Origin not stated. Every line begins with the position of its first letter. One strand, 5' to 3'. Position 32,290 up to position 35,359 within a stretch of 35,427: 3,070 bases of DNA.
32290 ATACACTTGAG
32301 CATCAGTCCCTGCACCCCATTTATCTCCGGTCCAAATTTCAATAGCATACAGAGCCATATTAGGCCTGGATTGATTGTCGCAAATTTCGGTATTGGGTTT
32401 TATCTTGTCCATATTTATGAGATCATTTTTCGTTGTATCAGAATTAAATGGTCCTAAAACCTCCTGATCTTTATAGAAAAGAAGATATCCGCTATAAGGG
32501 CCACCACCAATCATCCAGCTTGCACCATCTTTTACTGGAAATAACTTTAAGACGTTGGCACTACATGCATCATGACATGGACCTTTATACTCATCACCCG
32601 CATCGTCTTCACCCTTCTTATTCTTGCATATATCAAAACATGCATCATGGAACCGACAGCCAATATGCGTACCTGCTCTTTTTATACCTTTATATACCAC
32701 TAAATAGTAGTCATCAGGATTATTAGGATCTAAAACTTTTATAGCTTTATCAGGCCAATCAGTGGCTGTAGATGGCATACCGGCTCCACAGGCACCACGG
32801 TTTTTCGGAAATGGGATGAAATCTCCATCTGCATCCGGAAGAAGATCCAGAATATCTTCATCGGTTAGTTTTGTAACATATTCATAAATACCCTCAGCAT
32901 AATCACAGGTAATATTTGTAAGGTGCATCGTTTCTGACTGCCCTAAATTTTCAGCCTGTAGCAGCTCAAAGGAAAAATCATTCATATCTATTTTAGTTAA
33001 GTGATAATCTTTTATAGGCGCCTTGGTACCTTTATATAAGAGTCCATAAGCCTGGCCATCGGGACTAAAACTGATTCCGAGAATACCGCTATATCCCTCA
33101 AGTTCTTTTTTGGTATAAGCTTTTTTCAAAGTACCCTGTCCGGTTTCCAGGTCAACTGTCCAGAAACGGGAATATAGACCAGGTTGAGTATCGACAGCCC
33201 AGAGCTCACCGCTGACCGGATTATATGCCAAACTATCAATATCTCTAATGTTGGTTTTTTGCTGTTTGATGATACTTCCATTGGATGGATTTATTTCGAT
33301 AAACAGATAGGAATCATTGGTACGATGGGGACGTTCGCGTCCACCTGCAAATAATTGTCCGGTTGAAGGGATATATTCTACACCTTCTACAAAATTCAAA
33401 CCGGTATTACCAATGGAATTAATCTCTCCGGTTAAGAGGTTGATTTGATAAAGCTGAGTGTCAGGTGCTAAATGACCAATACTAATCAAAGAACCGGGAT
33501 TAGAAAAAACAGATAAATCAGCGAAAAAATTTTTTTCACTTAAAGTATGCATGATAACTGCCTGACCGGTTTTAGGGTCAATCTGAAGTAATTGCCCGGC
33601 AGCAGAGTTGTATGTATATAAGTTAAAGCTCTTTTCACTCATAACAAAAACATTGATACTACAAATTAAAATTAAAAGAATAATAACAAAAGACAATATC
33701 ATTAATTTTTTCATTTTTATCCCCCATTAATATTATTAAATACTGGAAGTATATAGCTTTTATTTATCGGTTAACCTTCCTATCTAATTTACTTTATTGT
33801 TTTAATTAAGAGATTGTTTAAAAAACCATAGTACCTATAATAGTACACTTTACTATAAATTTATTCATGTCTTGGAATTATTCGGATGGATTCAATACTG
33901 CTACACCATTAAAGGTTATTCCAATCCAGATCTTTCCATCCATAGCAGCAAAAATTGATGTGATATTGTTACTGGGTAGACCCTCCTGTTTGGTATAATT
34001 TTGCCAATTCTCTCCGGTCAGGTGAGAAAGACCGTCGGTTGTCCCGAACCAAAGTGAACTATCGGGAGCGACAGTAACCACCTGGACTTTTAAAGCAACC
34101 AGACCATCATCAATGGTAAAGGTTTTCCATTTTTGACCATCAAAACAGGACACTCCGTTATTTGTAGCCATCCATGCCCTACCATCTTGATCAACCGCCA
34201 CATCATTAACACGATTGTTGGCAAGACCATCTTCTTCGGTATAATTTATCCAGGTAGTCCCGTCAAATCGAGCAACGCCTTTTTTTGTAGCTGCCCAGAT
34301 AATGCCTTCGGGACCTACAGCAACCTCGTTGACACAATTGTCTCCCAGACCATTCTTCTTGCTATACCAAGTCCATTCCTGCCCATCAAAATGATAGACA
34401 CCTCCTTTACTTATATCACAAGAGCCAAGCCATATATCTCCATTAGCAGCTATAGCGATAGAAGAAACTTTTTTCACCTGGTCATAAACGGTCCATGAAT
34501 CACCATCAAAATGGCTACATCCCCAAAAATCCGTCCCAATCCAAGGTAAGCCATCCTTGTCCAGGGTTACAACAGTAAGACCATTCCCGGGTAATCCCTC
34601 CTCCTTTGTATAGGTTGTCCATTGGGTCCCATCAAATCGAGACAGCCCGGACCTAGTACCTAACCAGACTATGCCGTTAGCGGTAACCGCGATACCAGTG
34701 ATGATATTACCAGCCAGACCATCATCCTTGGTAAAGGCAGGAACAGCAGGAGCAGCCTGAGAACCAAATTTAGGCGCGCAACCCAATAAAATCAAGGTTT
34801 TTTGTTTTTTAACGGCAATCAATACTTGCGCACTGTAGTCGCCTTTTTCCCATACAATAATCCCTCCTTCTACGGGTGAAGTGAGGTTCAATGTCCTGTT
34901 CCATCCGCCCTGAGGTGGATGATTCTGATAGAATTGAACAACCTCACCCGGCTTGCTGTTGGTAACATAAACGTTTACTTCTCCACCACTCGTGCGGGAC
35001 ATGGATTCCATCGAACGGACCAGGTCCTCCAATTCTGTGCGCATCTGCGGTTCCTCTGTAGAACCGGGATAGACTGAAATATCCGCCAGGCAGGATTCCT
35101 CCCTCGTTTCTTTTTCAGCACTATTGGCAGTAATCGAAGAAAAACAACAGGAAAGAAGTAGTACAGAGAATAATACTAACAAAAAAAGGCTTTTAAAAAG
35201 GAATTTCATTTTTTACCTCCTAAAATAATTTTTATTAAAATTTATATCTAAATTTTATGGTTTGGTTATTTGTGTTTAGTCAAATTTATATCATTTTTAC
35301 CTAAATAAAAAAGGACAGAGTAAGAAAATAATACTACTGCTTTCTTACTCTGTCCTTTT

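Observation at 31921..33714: Bacterial secreted protein ending in a clear PLAT/LH2 domain, in an architecture I do not recognise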

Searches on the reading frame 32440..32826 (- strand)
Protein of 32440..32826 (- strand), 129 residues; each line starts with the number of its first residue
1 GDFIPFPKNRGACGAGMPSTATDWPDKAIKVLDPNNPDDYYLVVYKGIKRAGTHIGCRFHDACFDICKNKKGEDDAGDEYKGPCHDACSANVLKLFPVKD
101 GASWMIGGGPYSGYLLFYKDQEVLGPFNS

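Call 34: search_solved_structures(query=A3, max_evalue=10, show_alignments=5)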
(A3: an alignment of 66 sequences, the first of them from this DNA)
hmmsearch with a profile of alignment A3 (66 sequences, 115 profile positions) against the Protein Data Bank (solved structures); distinct sequences matched with E-value up to 10: 0.

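Call 35: find_homologous_proteins(query=A3, max_evalue=0.00001)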
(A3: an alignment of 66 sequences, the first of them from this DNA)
Query A3 (66 sequences) (129 aa, profile of the alignment): 45 proteins with E <= 0.00001 among 187 candidates.
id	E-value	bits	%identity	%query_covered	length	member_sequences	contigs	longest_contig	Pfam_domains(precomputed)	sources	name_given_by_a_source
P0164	2.2e-31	126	38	78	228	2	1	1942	-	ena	-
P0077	5.8e-31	125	36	84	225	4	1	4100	-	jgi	jgi:hypothetical protein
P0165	6.4e-31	125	35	86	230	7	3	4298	-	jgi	jgi:hypothetical protein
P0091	7.2e-31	125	32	85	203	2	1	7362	-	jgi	jgi:hypothetical protein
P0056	1.2e-30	124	39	64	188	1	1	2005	-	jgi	jgi:hypothetical protein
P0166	7.8e-30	121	35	90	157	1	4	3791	-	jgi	jgi:hypothetical protein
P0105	2.9e-28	116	38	90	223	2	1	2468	-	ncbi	-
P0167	3.2e-28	116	31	90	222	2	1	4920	-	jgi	jgi:hypothetical protein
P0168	5.0e-28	115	33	90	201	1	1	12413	-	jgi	jgi:hypothetical protein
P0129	3.2e-27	113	34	91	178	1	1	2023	-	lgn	-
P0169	4.6e-27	112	27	85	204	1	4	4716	-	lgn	-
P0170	5.9e-27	112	33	91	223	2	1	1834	-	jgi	jgi:hypothetical protein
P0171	1.3e-25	108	31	85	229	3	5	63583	-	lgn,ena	-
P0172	1.3e-25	108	31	84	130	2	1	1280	-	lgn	-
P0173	2.1e-25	107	28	93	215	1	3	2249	-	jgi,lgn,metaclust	jgi:hypothetical protein|metaclust:\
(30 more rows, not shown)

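Call 37: predict_structure(alignment_id=A3)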
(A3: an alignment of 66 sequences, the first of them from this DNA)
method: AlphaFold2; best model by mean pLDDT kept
length: 129 residues; sequences in the alignment: 66
mean_pLDDT: 92.0   pTM: 0.79
mean pLDDT of the five models: 92.0, 89.9, 89.7, 88.7, 88.3
residues with pLDDT >= 90: 107; 70-90: 13; 50-70: 8; < 50: 1
segments of 3 or more residues with pLDDT < 50: none
pLDDT, mean of each block of 10 residues (from residue 1): 74 94 97 97 97 97 93 70 93 97 96 96 96
secondary structure, 60 per line:
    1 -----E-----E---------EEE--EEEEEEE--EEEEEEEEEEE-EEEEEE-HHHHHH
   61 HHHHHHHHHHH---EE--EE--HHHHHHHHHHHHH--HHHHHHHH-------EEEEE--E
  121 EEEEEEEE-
elements in order: E22-24 E27-33 E36-46 E48-53 H55-71 H83-95 H98-105 E113-117 E120-128

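Call 40: fold_search(model_id=the predicted structure, library=pdb)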
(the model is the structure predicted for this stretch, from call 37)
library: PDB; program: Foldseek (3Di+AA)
matches with E <= 10: 120; with E <= 0.001: 0
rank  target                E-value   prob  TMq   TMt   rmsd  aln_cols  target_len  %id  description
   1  7pwo_B1               1.2e+00  0.06  0.21  0.14  14.8       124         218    8  Cryo-EM structure of Giardia lamblia ribosome at 2.75 A resolution (released 2022-04-20)
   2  4c5k_C                1.3e+00  0.04  0.16  0.09  14.8       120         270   14  Structure of the pyridoxal kinase from Staphylococcus aureus in complex with ADP (released 2014-03-19)
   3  5nyj_A                1.6e+00  0.08  0.23  0.14  13.3        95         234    8  Anbu from Hyphomicrobium sp. strain MC1 - SG: C2 (released 2017-05-24)
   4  8u7u_K                1.9e+00  0.04  0.20  0.15  13.9       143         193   14  Proteasome 20S Core Particle from Beta 3 D205 deletion (released 2024-04-17)
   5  4c5m_C                1.9e+00  0.03  0.17  0.10  14.6       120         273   13  Structure of the pyridoxal kinase from Staphylococcus aureus in complex with AMP-PCP (released 2014-03-19)
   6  4c5n_D                2.2e+00  0.03  0.16  0.09  14.8       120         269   13  Structure of the pyridoxal kinase from Staphylococcus aureus in complex with AMP-PCP and pyridoxal (released 2014-03-19)
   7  2v6v_A                2.2e+00  0.02  0.16  0.16  16.1       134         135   13  The structure of the Bem1p PX domain (released 2007-07-31)
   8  2v6v_B                2.6e+00  0.02  0.17  0.15  15.6       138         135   12  The structure of the Bem1p PX domain (released 2007-07-31)
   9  7qpg_R                3.0e+00  0.06  0.13  0.01  12.2        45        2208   11  Human RZZ kinetochore corona complex. (released 2022-03-16)
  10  4xa4_A                3.0e+00  0.04  0.17  0.12  13.0       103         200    8  Crystal Structure of the coiled-coil surrounding Skip 3 of MYH7 (released 2015-07-01)
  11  5mnt_A                3.1e+00  0.05  0.25  0.08  16.6       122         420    7  Bacteriophage Qbeta maturation protein (released 2017-01-11)
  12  9j7l_7                3.1e+00  0.03  0.14  0.07   7.7        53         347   19  Structure of AAV8 capsid in complex with receptor (released 2025-07-23)
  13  9zrg_CI               3.3e+00  0.01  0.13  0.09  15.2        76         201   14  Structure of naked mole-rat ribosome (non-rotated) (released 2026-02-18)
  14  9qbo_K                3.6e+00  0.02  0.18  0.13  15.5       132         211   11  Yeast 20S proteasome mutant: beta5_G128V (b5-propeptide in trans) in complex with MG132 (released 2025-10-08)
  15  3sot_B                3.8e+00  0.05  0.13  0.07   5.2        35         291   11  Crystal structure of a Multidomain protein including DUF1735 (BACOVA_03322) from Bacteroides ovatus at 2.80 A resoluti (released 2011-07-27)
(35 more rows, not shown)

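Call 41: search_protein_families(library=pfam, alignment_id=A3, max_evalue=10)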
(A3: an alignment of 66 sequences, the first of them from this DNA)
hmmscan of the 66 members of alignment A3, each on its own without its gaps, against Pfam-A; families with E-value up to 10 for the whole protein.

A. member 1, seq(129 aa): 1 family
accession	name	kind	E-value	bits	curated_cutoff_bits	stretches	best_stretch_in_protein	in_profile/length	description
PF06951.16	PLA2G12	-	0.06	13.7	34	1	10-89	55-132/184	Group XII secretory phospholipase A2 precursor (PLA2G12)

B. families by the number of members that match (of 66 scanned): 20 families
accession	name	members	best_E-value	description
PF06951.16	PLA2G12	5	0.012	Group XII secretory phospholipase A2 precursor (PLA2G12)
PF07127.16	Nodulin_late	2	0.42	Late nodulin domain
PF02008.25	zf-CXXC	1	0.022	CXXC zinc finger domain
PF05826.17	Phospholip_A2_2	1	0.022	Phospholipase A2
PF04202.18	Mfp-3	1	0.025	Foot protein 3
PF01106.22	NifU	1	0.035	NifU-like domain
PF00451.25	Toxin_2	1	0.047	Scorpion short toxin, BmKK2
PF08968.15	DUF1885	1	0.094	Domain of unknown function (DUF1885)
PF05005.20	Ocnus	1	0.11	Janus/Ocnus family (Ocnus)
PF09347.15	DUF1989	1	0.14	Domain of unknown function (DUF1989)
PF07137.17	VDE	1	0.17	VDE lipocalin domain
PF22131.1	CjCas9_PI_CTD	1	0.2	CRISPR-associated endonuclease CjCas9 PI-CTD domain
PF09926.15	DUF2158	1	0.23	Uncharacterized small protein (DUF2158)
PF09257.16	BCMA-Tall_bind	1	0.31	BCMA, TALL-1 binding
PF21164.2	Dumpy_DPY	1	1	Dumpy, DPY module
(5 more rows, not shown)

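Call 50: fold_search(model_id=the predicted structure, library=viral)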
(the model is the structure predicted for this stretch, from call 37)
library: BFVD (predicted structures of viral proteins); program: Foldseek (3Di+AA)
matches with E <= 10: 255; with E <= 0.001: 0
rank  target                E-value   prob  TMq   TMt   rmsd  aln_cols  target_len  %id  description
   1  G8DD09                2.7e-01  0.20  0.20  0.20   8.2        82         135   15  (no name in the UniProt tables at hand)
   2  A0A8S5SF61            2.9e-01  0.09  0.19  0.21  15.6       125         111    9  Uncharacterized protein [Caudovirales sp. ctrNG92]
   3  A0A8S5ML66            4.8e-01  0.16  0.23  0.33  12.8       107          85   10  Uncharacterized protein [Siphoviridae sp. ctXZx16]
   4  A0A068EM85            4.8e-01  0.03  0.15  0.09  16.7       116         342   14  Maturation/attachment protein [Marine phage AC]
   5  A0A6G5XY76            6.6e-01  0.04  0.14  0.06  18.1       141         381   11  (no name in the UniProt tables at hand)
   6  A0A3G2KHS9            7.0e-01  0.12  0.20  0.10  11.4        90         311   14  Uncharacterized protein [Arthrobacter phage Maureen]
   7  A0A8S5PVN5            7.4e-01  0.08  0.20  0.20  13.0       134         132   13  Uncharacterized protein [Siphoviridae sp. ctJER10]
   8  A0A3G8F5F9            8.4e-01  0.08  0.16  0.11  14.9        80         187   11  Phage neck terminator protein gp12-like domain-containing protein [Pseudomonas phage vB_PaeM_LCK69]
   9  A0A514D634            8.4e-01  0.02  0.13  0.08  16.6       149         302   14  Uncharacterized protein [Riboviria sp.]
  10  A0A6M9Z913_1          9.0e-01  0.06  0.15  0.03  14.4       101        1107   14  Peptidase C3 domain-containing protein [Riboviria sp.]
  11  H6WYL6                1.0e+00  0.08  0.19  0.08  13.4        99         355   15  Recombination-associated protein [Hafnia phage Enc34]
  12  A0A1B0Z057            1.1e+00  0.07  0.18  0.15  14.6        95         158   19  Uncharacterized protein [Pseudomonas phage AN14]
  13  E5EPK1                1.2e+00  0.10  0.20  0.10  13.0        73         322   14  Uncharacterized protein [Acinetobacter phage Acj9]
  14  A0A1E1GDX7            1.2e+00  0.08  0.21  0.16  12.5        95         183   15  (no name in the UniProt tables at hand)
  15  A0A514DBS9            1.2e+00  0.04  0.20  0.08  22.0       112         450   12  Maturation (Fragment) [Leviviridae sp.]
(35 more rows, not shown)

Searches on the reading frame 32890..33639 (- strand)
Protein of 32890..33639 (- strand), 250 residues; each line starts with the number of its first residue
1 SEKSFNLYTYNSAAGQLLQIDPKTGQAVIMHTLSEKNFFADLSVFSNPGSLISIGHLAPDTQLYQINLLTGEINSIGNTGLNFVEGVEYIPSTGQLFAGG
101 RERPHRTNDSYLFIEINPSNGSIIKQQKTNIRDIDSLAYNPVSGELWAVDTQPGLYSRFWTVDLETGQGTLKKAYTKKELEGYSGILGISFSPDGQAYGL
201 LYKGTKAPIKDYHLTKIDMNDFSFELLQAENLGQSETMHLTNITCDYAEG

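Call 53: search_protein_families(library=pfam, proteins=[window:32890-33639:-], max_evalue=10)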
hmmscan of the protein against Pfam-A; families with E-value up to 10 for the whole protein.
seq(250 aa): 5 families
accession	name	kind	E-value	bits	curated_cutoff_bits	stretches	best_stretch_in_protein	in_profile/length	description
PF14339.12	DUF4394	-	4.7e-06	26.6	29.6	2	6-80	142-221/230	Domain of unknown function (DUF4394)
PF21959.2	DUF6923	-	0.00012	22.4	27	1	6-82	99-173/234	Repeat of unknown function (DUF6923)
PF13415.12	Kelch_3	-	0.051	14.2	22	0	3-34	16-46/48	Galactose oxidase, central domain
PF25354.1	Ig_NUP210_16th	-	0.093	12.7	27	1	11-29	33-51/72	NUP210-like, Ig-like domain 16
PF03413.25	PepSY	-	0.14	12.9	24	0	108-126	41-59/60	Peptidase propeptide and YPEB domain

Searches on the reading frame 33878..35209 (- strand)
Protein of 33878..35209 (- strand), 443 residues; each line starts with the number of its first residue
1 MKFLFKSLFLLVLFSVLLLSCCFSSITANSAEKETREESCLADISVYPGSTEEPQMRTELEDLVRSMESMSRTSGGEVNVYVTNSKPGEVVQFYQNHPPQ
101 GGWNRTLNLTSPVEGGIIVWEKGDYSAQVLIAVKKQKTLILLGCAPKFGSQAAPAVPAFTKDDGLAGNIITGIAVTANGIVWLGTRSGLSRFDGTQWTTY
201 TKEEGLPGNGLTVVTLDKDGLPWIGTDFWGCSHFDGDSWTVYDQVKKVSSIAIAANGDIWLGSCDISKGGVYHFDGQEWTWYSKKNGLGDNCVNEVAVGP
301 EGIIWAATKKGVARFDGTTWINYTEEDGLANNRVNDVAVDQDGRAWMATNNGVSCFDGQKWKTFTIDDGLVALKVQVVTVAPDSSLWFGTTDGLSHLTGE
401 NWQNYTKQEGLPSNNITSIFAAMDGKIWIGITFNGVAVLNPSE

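Call 3: search_protein_families(library=pfam, proteins=[window:33878-35209:-], max_evalue=1)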
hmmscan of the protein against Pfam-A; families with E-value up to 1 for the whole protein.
window:33878-35209:- (443 aa): 5 families
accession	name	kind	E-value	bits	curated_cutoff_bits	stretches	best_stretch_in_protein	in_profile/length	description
PF07494.17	Reg_prop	-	4.7e-22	75.7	20.4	3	328-351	1-24/24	Two component regulator propeller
PF08450.18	SGL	-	1.1e-06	28.9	26.3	1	305-351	55-105/246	SMP-30/Gluconolactonase/LRE-like region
PF20067.5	SSL_N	-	0.00045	20.5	18.9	0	336-352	25-41/46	Strictosidine synthase-like, N-terminal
PF21802.2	Cas3-like_C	-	0.11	13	27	1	116-154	43-80/96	CRISPR-associated Cas3 subtype I-F/YPEST-like, C-terminal domain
PF10983.13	DUF2793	-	0.32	11.3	27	0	344-375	42-73/87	Protein of unknown function (DUF2793)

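Call 4: search_protein_families(library=ncbifam, proteins=[window:33878-35209:-], max_evalue=1)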
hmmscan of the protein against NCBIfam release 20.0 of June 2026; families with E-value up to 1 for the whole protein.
window:33878-35209:- (443 aa): 4 families
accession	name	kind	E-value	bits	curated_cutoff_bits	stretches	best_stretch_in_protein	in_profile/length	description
NF052228.1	T9SS_PorZ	equivalog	6.3e-07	28.2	260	2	246-355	431-555/757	type IX secretion system anionic LPS delivery protein PorZ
NF045728.1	glycosyl_F510_1955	equivalog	3.7e-05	23.1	175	2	236-314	81-162/246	F510_1955 family glycosylhydrolase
NF058642.1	lipo_YqiH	exception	0.095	12.9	140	0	10-38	5-33/94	lipoprotein YqiH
TIGR03421.1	FeS_CyaY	equivalog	0.69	9.9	53.25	0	257-287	57-83/104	iron donor protein CyaY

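Call 59: search_protein_families(library=padloc, proteins=[window:33878-35209:-], max_evalue=0.01)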
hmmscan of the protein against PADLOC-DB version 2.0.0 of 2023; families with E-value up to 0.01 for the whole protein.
window:33878-35209:- (443 aa): 0 families
